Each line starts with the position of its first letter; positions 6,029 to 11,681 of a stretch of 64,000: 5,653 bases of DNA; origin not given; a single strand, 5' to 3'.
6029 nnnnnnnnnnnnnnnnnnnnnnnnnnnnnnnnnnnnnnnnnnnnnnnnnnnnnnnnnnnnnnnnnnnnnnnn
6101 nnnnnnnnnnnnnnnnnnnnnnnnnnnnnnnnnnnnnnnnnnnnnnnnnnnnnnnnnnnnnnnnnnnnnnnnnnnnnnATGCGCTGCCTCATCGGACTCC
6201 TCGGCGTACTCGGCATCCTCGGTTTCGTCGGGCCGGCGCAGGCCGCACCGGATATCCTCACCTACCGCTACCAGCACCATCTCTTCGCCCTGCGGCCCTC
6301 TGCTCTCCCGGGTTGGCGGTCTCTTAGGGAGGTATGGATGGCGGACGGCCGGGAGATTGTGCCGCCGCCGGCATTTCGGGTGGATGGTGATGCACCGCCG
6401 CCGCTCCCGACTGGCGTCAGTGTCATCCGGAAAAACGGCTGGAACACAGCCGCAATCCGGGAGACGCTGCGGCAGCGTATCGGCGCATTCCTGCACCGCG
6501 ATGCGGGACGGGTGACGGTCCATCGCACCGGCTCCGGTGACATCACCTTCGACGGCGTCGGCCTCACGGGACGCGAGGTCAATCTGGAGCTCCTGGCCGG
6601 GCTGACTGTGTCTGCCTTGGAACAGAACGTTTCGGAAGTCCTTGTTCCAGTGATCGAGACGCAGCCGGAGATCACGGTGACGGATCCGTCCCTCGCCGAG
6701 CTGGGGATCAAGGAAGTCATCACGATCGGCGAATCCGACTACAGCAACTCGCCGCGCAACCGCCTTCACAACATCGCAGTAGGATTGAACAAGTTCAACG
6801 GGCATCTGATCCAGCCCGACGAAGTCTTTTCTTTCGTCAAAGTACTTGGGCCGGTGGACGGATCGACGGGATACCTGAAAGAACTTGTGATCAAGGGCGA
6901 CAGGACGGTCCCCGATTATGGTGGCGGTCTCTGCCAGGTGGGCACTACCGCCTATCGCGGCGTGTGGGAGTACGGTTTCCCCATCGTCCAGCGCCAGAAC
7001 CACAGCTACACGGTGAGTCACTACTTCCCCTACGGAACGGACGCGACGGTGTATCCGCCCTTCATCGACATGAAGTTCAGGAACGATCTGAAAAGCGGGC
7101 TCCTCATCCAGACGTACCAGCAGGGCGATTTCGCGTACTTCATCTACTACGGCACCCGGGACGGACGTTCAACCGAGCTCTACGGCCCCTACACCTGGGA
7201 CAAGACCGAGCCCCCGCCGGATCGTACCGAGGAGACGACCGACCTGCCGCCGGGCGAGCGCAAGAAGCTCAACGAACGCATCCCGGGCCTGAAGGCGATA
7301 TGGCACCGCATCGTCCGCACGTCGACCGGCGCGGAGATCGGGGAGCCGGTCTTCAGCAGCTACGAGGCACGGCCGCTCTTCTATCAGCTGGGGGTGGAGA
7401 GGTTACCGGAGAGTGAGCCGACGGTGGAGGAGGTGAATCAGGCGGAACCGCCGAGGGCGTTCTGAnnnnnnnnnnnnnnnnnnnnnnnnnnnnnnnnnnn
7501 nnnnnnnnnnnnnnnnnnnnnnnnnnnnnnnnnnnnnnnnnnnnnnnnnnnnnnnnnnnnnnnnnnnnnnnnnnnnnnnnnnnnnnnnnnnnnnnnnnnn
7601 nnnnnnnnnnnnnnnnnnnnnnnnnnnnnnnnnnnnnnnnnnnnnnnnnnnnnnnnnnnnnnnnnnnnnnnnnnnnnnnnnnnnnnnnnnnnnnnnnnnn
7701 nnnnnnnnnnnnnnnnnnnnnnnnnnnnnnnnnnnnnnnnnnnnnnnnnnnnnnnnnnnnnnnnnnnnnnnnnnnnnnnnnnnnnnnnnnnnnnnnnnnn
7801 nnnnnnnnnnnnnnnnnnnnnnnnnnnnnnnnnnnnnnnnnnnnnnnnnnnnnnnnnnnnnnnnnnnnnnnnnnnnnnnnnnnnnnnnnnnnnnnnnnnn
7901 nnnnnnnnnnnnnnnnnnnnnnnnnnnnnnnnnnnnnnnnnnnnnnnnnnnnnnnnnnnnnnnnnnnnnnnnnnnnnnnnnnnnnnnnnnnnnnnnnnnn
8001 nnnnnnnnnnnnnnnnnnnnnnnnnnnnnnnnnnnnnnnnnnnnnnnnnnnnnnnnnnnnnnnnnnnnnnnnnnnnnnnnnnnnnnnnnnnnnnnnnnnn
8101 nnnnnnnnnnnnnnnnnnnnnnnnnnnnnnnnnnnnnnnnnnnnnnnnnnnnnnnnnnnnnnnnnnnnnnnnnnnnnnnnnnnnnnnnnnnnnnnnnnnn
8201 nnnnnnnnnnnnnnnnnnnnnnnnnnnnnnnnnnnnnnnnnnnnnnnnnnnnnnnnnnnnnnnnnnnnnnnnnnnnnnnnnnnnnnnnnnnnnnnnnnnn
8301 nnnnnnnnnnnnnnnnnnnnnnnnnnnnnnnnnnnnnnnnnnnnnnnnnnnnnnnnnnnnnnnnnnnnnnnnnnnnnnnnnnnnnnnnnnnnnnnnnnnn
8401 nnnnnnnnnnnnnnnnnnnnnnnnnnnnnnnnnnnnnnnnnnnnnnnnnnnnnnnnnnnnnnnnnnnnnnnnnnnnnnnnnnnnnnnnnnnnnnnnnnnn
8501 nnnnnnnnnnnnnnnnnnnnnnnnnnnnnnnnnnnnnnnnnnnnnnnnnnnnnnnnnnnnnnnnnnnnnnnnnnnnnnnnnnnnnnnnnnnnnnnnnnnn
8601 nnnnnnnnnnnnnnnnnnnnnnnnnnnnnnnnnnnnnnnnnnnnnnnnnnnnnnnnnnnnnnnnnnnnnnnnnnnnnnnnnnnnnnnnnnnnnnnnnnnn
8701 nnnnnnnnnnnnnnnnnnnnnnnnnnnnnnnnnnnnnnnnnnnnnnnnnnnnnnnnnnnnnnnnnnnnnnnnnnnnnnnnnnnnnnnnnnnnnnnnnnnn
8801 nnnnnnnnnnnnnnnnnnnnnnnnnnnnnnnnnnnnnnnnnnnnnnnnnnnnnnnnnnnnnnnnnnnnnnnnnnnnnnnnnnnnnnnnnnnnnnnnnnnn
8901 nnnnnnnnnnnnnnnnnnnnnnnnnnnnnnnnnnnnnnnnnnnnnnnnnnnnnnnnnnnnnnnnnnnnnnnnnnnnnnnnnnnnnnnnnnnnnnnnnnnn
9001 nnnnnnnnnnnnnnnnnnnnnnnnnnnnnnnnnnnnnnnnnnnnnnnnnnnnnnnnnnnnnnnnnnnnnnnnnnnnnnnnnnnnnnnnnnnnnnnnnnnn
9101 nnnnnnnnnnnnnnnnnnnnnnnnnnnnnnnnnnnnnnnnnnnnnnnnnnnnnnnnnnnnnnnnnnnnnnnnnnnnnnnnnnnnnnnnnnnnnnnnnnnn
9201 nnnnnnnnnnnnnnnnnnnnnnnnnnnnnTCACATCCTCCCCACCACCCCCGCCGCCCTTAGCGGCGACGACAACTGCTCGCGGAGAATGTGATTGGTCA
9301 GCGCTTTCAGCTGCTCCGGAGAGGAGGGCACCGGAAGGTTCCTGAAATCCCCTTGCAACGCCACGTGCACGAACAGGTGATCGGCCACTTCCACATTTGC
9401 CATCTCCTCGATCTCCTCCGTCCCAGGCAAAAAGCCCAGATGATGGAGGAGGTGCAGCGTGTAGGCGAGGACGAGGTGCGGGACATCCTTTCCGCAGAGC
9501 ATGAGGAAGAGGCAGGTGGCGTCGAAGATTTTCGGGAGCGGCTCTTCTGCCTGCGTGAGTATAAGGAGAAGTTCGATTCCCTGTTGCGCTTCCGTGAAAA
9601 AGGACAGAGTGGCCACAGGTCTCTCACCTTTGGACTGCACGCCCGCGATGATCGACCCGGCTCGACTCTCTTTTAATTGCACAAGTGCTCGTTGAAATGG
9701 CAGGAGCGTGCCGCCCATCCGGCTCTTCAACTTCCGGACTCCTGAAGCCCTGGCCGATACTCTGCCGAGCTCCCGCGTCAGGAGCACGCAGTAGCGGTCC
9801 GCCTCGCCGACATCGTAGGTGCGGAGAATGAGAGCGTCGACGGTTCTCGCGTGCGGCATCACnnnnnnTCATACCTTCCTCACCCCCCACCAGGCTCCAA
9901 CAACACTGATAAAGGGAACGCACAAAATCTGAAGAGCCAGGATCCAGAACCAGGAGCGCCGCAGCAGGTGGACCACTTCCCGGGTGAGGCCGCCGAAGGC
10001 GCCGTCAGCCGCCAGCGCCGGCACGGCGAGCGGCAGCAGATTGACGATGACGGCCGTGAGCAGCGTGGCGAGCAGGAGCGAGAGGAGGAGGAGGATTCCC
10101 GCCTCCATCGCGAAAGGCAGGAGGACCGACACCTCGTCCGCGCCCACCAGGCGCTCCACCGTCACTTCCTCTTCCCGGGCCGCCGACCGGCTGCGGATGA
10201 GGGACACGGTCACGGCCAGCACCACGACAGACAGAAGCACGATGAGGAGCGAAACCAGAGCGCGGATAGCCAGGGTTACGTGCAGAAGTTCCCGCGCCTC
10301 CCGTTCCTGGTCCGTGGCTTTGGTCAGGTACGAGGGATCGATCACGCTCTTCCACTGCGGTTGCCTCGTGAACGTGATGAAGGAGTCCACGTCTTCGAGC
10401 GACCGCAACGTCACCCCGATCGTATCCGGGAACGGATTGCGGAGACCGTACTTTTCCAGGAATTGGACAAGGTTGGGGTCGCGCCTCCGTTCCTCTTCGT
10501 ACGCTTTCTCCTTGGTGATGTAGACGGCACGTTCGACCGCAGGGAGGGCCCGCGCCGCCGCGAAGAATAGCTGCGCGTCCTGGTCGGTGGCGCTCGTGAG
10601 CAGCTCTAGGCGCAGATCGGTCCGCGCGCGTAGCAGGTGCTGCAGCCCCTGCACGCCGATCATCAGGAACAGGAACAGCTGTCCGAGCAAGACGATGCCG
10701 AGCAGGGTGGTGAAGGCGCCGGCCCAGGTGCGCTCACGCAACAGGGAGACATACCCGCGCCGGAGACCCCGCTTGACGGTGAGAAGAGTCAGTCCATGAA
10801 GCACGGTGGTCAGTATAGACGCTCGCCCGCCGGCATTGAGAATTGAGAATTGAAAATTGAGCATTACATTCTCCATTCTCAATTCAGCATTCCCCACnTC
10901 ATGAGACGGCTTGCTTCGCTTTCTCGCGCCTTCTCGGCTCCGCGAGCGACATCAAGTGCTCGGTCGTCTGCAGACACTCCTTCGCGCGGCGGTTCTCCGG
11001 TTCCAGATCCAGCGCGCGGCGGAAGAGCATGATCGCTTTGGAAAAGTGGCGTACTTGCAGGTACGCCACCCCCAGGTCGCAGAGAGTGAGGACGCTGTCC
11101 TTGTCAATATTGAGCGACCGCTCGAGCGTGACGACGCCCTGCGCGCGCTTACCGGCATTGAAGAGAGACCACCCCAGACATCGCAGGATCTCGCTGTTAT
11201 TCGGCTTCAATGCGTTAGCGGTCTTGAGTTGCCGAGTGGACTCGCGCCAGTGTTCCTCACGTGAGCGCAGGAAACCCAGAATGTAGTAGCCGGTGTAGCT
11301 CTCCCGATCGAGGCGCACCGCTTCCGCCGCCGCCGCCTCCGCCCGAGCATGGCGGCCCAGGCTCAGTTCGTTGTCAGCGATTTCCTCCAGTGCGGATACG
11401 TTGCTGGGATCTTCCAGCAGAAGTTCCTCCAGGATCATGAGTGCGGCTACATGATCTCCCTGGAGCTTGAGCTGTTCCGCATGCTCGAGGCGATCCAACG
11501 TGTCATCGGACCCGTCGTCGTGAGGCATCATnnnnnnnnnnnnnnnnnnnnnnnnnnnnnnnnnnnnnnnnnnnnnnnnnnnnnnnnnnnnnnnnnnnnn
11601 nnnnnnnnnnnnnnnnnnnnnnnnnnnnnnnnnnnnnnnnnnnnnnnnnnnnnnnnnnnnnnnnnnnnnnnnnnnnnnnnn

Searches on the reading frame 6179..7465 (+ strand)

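Call 45: search_protein_families(library=pfam, proteins=[window:6179-7465:+], max_evalue=0.001)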
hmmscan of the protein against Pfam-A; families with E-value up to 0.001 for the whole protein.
window:6179-7465:+ (428 aa): 1 family
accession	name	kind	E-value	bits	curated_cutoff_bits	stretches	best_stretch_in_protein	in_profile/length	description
PF04294.18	VanW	-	1.1e-36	125.7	27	1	194-317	1-123/130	VanW like protein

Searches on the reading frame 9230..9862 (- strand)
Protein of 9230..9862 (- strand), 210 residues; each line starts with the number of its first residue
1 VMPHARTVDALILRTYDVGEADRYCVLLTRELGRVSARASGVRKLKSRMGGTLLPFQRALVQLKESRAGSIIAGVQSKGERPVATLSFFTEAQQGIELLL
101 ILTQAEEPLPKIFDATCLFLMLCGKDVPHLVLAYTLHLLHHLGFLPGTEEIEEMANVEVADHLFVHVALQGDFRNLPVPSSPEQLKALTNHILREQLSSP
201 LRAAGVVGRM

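Call 72: search_protein_families(library=pfam, proteins=[window:9230-9862:-], max_evalue=0.1)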
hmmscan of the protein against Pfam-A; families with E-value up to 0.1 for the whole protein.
window:9230-9862:- (210 aa): 2 families
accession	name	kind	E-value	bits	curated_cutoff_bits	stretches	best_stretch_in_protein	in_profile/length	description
PF11967.14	RecO_N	-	4e-13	49.6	27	1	7-66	5-63/80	Recombination protein O N terminal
PF02565.21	RecO_C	-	6.6e-06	26.4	22.1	1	95-146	13-66/157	Recombination protein O C terminal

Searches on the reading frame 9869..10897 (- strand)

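Call 45: search_protein_families(library=pfam, proteins=[window:9869-10897:-], max_evalue=0.001)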
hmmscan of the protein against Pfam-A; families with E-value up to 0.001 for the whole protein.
window:9869-10897:- (342 aa): 2 families
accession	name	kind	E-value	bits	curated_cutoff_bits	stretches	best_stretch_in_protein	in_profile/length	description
PF18075.7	FtsX_ECD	-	1.1e-06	29.6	23.5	1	101-173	9-83/96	FtsX extracellular domain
PF02687.27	FtsX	-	7.8e-05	23.1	25.5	1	217-341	2-117/120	FtsX-like permease C-terminal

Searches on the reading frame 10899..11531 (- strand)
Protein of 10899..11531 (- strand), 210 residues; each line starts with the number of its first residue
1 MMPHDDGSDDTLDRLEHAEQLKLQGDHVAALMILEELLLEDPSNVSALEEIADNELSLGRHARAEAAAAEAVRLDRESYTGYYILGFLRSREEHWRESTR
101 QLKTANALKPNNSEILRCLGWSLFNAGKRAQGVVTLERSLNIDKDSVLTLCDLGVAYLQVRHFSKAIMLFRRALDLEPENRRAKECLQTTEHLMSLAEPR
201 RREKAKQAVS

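Call 72: search_protein_families(library=pfam, proteins=[window:10899-11531:-], max_evalue=0.1)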
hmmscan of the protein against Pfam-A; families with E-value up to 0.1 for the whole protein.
window:10899-11531:- (210 aa): 21 families
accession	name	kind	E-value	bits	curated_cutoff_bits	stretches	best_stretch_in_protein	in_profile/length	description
PF07719.23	TPR_2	-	6.7e-14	51.2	27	1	149-180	3-34/34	Tetratricopeptide repeat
PF14559.12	TPR_19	-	3.3e-11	43.8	25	1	24-77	4-57/68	Tetratricopeptide repeat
PF13428.12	TPR_14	-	3.9e-11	42.9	23.5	1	153-186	7-40/44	Tetratricopeptide repeat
PF13431.12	TPR_17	-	7.1e-09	35.7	24.4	0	103-128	3-28/34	Tetratricopeptide repeat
PF13432.12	TPR_16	-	3.4e-08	34.2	32.7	2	24-76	10-62/65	Tetratricopeptide repeat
PF13181.12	TPR_8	-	3.5e-08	33.4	25.7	1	150-180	4-34/34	Tetratricopeptide repeat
PF00515.34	TPR_1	-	4e-08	33.2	27.8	1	149-180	3-34/34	Tetratricopeptide repeat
PF13414.12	TPR_11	-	5.6e-08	32.8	26.8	0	133-159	14-40/42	TPR repeat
PF23914.1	TPR_CcmH_CycH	-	1.1e-07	32.2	42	1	153-208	56-109/158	Cytochrome c-type biogenesis protein H TPR domain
PF13424.12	TPR_12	-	5.3e-07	30.2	30.1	1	135-176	25-74/77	Tetratricopeptide repeat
PF13371.12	TPR_9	-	6e-07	29.8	35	1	131-184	13-66/73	Tetratricopeptide repeat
PF23558.1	TPR_P4H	-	1.1e-05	25.9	27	1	141-194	38-89/91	Prolyl 4-hydroxylase peptide-substrate-binding domain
PF13174.12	TPR_6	-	0.00026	21.9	26.3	0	119-140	6-27/33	Tetratricopeptide repeat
PF13429.12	TPR_15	-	0.00051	20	26.2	1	78-176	145-243/280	Tetratricopeptide repeat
PF14853.12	Fis1_TPR_C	-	0.0016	19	25.3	1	153-192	7-46/53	Fis1 C-terminal tetratricopeptide repeat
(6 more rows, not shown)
